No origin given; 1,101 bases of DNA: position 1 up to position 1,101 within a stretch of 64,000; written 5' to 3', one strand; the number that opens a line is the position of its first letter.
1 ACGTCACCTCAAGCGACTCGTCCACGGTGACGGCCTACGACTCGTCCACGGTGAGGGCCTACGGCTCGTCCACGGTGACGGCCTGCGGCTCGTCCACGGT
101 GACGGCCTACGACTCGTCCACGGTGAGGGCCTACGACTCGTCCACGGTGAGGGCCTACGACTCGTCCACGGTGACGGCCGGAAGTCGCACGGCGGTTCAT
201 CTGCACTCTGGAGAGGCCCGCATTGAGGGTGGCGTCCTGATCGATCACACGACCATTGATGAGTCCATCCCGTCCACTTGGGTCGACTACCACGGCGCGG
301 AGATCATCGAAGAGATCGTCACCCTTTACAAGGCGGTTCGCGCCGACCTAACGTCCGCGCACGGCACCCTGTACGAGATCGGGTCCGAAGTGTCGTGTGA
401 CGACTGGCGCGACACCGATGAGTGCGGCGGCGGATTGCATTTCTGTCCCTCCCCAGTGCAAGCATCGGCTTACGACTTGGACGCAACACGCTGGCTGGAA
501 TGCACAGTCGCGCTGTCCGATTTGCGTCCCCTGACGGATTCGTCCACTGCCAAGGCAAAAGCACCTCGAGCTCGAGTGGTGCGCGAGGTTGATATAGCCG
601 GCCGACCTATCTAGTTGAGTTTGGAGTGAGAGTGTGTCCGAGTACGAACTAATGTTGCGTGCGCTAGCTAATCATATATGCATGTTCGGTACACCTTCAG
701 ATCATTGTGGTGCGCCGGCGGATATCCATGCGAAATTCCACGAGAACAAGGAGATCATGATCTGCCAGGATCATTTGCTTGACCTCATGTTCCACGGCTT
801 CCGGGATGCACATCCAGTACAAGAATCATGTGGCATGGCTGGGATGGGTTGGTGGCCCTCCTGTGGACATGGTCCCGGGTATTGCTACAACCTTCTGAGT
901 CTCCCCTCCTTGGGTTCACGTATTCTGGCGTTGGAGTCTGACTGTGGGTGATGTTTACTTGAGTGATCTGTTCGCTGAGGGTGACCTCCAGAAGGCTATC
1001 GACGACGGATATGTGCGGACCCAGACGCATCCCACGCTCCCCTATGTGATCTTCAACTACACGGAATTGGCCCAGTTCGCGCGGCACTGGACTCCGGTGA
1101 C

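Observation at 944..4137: Three-gene RNA repair cassette: Rnl1-like ligase, Pnkp, and an Rnl5/DraRnl-type ligase with N-terminal tRNA-binding-like OB domain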

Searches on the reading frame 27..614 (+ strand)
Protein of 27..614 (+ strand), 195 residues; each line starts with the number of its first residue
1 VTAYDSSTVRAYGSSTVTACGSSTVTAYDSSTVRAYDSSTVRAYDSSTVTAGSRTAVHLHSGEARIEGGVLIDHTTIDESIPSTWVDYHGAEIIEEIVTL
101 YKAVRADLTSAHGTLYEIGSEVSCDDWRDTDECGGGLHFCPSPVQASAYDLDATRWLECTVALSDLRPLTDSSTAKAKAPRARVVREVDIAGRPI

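Call 3: search_protein_families(library=pfam, proteins=[window:27-614:+], max_evalue=0.1)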
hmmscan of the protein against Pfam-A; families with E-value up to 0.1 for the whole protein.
window:27-614:+ (195 aa): 2 families
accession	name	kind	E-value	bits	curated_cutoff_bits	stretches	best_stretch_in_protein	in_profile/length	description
PF24703.2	DUF7666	-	2.7e-11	44.2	27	1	99-191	2-90/95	Domain of unknown function (DUF7666)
PF19641.4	DUF6144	-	0.061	13.7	28.8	0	137-165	116-144/181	Family of unknown function (DUF6144)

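Call 4: search_protein_families(library=phrogs, proteins=[window:27-614:+], max_evalue=0.01)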
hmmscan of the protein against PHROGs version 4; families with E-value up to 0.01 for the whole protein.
window:27-614:+ (195 aa): 3 families
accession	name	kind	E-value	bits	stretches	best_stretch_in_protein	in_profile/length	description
phrog_15773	-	unknown function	1.7e-35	123.8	1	3-182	84-268/288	-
phrog_18079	-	unknown function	4.3e-09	37.1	1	100-184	22-108/251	-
phrog_14105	-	unknown function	0.0038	17.4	1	94-149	6-58/297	-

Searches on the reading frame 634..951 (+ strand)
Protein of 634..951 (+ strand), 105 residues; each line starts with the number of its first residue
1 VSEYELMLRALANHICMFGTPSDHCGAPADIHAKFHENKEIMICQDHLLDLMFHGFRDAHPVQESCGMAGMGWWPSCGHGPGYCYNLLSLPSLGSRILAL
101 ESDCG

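Call 3: search_protein_families(library=pfam, proteins=[window:634-951:+], max_evalue=0.1)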
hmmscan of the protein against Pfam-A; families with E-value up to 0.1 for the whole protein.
window:634-951:+ (105 aa): 1 family
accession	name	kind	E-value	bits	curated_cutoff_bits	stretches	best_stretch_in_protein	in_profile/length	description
PF24254.1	DUF7455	-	0.011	15.7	27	1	23-48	8-33/54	Domain of unknown function (DUF7455)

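Call 4: search_protein_families(library=phrogs, proteins=[window:634-951:+], max_evalue=0.01)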
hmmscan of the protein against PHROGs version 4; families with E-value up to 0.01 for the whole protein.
window:634-951:+ (105 aa): 0 families
